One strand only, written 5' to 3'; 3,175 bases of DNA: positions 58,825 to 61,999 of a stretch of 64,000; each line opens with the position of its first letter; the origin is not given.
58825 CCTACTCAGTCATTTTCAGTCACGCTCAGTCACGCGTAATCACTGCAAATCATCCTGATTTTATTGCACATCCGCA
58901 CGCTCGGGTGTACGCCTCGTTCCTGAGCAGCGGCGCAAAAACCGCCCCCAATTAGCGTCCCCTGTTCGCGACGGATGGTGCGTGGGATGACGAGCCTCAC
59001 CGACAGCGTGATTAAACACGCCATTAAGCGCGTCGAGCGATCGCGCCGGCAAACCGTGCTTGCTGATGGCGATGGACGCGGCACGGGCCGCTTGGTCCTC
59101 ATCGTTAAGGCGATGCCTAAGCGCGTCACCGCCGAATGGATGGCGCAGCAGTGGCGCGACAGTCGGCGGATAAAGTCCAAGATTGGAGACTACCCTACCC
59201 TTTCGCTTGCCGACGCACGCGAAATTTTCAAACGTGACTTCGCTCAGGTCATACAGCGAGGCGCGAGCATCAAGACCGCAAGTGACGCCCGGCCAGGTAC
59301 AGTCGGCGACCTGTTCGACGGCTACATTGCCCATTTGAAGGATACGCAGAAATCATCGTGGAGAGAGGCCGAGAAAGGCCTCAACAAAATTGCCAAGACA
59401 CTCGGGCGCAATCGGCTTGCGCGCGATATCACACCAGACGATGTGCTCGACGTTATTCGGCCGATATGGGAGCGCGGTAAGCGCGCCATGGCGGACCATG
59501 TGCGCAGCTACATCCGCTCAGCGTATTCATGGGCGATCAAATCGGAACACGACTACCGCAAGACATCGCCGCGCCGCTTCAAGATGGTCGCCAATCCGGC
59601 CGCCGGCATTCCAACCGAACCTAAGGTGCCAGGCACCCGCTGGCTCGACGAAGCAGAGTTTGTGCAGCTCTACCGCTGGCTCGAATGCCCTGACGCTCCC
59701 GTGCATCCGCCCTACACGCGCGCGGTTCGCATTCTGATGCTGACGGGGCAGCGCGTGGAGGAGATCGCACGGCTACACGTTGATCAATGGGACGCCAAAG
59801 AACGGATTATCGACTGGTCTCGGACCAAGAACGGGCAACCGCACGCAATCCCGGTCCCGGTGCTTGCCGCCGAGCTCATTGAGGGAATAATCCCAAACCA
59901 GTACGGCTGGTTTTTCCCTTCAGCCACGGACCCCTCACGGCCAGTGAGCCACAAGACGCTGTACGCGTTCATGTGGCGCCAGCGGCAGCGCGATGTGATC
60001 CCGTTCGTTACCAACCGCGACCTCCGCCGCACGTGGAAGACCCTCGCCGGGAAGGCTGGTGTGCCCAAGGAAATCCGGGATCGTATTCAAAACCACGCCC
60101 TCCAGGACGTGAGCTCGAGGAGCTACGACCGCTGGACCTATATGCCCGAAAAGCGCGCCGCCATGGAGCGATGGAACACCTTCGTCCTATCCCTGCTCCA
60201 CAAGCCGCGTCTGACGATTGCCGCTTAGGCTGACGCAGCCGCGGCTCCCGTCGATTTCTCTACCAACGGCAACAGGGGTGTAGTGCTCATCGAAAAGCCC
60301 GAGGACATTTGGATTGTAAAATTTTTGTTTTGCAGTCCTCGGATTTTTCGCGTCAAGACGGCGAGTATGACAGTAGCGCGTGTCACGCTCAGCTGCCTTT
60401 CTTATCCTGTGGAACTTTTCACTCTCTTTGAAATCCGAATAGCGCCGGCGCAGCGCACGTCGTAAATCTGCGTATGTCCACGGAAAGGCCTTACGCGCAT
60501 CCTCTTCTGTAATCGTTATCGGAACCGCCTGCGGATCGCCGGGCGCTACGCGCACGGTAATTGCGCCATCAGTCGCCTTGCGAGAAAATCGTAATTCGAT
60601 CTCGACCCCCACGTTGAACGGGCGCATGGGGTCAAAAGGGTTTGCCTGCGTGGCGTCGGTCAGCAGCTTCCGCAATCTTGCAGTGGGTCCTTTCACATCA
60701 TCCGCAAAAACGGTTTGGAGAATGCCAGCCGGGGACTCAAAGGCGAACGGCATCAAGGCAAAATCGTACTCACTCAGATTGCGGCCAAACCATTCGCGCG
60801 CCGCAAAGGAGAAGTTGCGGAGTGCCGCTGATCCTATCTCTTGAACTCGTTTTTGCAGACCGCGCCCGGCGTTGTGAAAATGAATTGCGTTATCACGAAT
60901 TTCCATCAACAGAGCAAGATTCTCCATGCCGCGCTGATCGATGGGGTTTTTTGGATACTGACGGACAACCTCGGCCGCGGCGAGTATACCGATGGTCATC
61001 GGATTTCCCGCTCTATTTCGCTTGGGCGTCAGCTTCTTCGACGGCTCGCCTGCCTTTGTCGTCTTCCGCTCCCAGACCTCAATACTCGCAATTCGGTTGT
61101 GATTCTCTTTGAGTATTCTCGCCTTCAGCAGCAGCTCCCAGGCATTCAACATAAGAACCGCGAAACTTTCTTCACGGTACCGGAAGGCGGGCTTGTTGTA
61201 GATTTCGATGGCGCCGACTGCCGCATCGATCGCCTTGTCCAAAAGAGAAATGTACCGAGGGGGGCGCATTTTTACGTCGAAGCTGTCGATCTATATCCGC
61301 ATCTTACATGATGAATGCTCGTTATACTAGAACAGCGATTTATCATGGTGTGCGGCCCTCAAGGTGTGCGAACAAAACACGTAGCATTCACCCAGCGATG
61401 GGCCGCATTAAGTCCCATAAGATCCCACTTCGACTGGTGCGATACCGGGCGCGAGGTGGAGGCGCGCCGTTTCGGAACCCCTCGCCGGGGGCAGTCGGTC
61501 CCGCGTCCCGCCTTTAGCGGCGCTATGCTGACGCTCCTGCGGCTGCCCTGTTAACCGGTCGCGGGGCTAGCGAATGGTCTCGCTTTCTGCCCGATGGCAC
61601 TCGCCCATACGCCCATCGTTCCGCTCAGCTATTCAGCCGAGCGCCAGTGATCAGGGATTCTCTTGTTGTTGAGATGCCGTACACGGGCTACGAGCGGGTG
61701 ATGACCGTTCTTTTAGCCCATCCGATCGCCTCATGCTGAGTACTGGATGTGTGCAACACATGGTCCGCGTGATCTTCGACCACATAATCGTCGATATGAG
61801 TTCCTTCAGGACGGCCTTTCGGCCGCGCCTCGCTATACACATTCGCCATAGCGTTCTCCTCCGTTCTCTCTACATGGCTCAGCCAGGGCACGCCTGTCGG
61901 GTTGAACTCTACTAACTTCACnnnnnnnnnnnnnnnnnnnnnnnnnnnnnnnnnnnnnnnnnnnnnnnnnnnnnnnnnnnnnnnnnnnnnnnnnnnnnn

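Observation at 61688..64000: Candidate uncharacterised defence/conflict module: DGQHR(ParB-fold)-like + DUF2188-like operon facing a GHKL ATPase, truncated by the window end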

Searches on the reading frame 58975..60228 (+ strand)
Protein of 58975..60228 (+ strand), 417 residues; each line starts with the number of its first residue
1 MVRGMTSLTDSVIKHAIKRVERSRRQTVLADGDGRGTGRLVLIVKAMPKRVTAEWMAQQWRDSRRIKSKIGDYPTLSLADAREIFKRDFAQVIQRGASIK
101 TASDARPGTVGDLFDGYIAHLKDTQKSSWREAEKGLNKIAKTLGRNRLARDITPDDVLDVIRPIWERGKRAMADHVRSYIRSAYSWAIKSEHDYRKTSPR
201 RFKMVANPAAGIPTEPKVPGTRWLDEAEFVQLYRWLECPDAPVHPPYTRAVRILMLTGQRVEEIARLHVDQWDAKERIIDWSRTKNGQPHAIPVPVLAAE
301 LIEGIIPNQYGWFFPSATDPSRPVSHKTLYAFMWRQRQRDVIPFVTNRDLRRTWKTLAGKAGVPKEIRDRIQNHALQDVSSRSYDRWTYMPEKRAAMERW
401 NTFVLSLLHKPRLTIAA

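Call 8: search_protein_families(library=pfam, proteins=[window:58975-60228:+], max_evalue=1)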
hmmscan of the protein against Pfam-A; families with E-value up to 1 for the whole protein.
window:58975-60228:+ (417 aa): 3 families
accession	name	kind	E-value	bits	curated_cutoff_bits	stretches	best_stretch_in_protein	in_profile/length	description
PF00589.27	Phage_integrase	-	7.7e-10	39.3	27.1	1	223-374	2-156/172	Phage integrase family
PF22022.2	Phage_int_M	-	1.6e-08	35.1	27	1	130-192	22-84/96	Phage integrase central domain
PF13356.12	Arm-DNA-bind_3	-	5.9e-05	23.6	27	1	8-92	1-70/83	Arm DNA-binding domain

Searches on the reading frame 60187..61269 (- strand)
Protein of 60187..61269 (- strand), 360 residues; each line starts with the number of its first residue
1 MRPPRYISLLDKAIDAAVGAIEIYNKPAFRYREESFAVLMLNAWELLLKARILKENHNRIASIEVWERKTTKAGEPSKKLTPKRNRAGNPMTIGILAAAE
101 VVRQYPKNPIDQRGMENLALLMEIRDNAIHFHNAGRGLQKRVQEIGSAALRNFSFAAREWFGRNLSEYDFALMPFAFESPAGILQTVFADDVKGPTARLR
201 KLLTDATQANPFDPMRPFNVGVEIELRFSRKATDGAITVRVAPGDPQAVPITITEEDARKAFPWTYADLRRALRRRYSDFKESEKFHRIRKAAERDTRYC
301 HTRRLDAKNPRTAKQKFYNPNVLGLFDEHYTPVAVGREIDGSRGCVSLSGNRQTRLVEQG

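Call 8: search_protein_families(library=pfam, proteins=[window:60187-61269:-], max_evalue=1)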
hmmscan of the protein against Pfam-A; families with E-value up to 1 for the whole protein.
window:60187-61269:- (360 aa): 1 family
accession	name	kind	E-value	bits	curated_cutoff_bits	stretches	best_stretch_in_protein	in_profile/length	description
PF12358.13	DUF3644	-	2.9e-43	148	27.6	1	9-181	2-154/183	Domain of unknown function (DUF3644)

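Call 9: search_protein_families(library=padloc, proteins=[window:60187-61269:-], max_evalue=1)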
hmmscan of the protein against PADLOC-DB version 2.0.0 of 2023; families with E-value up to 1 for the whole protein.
window:60187-61269:- (360 aa): 10 families
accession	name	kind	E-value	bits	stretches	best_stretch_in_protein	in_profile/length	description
PDLC04954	PDC-S19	-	1.1e-121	404.3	1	1-331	1-326/330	-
PDLC04955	PDC-S19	-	1.1e-30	105.1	2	244-329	246-331/338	-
PDLC04953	PDC-S19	-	2.8e-28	97.4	1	6-300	7-289/333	-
PDLC04952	PDC-S19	-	1.4e-21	75.4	2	8-57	7-56/328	-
PDLC04949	PDC-S19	-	4.6e-16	57.1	2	8-57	9-58/334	-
PDLC04950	PDC-S19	-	3.5e-13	47.6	1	5-57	7-59/353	-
PDLC04948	PDC-S19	-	4.2e-09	34.3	1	8-54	14-60/325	-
PDLC04951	PDC-S19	-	1.3e-08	32.4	1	9-57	8-56/357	-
PDLC04947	PDC-S19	-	2.8e-06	24.9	2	221-289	238-303/355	-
PDLC01688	DUF3644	-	0.0087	14.2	1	38-135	34-116/149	DUF3644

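Call 10: search_protein_families(library=ncbifam, proteins=[window:60187-61269:-], max_evalue=1)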
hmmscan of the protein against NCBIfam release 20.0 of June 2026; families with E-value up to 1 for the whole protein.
window:60187-61269:- (360 aa): 0 families

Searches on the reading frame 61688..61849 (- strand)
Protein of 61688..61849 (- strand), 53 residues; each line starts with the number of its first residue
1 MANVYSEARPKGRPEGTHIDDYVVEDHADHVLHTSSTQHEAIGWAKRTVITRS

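Call 8: search_protein_families(library=pfam, proteins=[window:61688-61849:-], max_evalue=1)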
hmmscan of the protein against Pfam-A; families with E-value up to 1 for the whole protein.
window:61688-61849:- (53 aa): 0 families

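Call 9: search_protein_families(library=padloc, proteins=[window:61688-61849:-], max_evalue=1)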
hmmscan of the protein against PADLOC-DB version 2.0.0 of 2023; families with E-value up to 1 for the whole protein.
window:61688-61849:- (53 aa): 0 families

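Call 10: search_protein_families(library=ncbifam, proteins=[window:61688-61849:-], max_evalue=1)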
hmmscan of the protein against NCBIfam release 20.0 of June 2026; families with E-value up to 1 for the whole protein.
window:61688-61849:- (53 aa): 0 families

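Call 83: search_protein_representatives(protein=window:61688-61849:-)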
Query: 53 residues. Proteins with E-value up to 0.001 (for the whole library): 396; up to 1e-10: 116; up to 1e-30: 0. The best 150 are listed.
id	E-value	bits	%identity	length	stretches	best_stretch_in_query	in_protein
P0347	2.0e-18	80.8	83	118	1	1-47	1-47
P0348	1.4e-17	78.1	76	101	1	1-50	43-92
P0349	3.0e-17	77.1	77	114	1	1-48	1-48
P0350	1.2e-16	75.3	69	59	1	1-52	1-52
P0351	1.3e-16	75.1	79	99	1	1-47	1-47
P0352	1.7e-16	74.8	81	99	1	1-47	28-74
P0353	1.8e-16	74.7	77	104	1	1-48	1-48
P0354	4.2e-16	73.5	75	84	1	1-48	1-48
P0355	4.8e-16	73.4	73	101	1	1-49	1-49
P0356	7.0e-16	72.9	73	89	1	1-52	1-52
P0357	7.3e-16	72.8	76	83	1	1-49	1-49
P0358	9.2e-16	72.5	77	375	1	1-48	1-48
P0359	1.0e-15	72.4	75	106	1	1-48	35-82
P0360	1.2e-15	72.1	78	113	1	2-47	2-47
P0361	1.3e-15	72.1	79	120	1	1-47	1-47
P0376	2.1e-14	68.3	74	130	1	1-47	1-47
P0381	4.5e-14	67.2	32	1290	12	9-33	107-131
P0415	2.3e-12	61.9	63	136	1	1-52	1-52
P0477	2.5e-10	55.6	62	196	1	1-53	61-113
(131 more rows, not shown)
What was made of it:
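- Checked: The 53-aa ORF has 396 relatives among 1.84 billion representative proteins (call 83).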

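Call 84: search_protein_families(library=pfam, proteins=[P0347, P0348, P0350, P0353, P0356, P0358, P0381, P0376, P0415, P0477], max_evalue=0.1)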
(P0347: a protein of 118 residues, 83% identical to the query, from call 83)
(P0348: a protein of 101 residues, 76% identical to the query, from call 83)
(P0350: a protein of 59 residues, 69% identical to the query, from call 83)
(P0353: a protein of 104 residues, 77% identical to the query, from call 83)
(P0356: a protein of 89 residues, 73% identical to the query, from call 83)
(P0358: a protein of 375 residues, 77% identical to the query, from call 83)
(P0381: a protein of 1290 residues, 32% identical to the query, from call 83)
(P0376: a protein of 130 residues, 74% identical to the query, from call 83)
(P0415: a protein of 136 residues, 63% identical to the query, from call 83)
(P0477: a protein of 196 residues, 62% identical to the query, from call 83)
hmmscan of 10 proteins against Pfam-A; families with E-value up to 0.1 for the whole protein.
P0347 (118 aa): 0 families

P0348 (101 aa): 1 family
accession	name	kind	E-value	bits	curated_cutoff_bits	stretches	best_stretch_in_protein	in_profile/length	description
PF09954.14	DUF2188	-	0.0074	16.9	22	1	67-91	14-39/62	Uncharacterized protein conserved in bacteria (DUF2188)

P0350 (59 aa): 1 family
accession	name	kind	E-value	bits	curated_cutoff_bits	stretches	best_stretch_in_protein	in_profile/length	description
PF09954.14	DUF2188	-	0.017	15.7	22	1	24-55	13-45/62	Uncharacterized protein conserved in bacteria (DUF2188)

P0353 (104 aa): 1 family
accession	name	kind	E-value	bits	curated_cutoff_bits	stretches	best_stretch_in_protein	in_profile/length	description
PF09954.14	DUF2188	-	0.071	13.7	22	0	23-47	12-37/62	Uncharacterized protein conserved in bacteria (DUF2188)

P0356 (89 aa): 0 families

P0358 (375 aa): 1 family
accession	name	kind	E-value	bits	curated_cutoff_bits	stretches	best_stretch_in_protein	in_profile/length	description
PF09954.14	DUF2188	-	0.055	14.1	22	0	33-47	23-37/62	Uncharacterized protein conserved in bacteria (DUF2188)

P0381 (1290 aa): 2 families
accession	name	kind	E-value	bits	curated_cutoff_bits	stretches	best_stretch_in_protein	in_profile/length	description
PF19944.4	DUF6406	-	1.4e-05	25.7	26.9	0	158-196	19-57/84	Family of unknown function (DUF6406)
PF02178.24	AT_hook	-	3.3e-05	23.7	17.4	0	932-942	1-11/13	AT hook motif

P0376 (130 aa): 0 families

P0415 (136 aa): 0 families

P0477 (196 aa): 0 families
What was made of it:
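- On DUF2188 (PF09954): Relatives score 13.7-16.9 bits on profile positions 12-45 (call 84).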
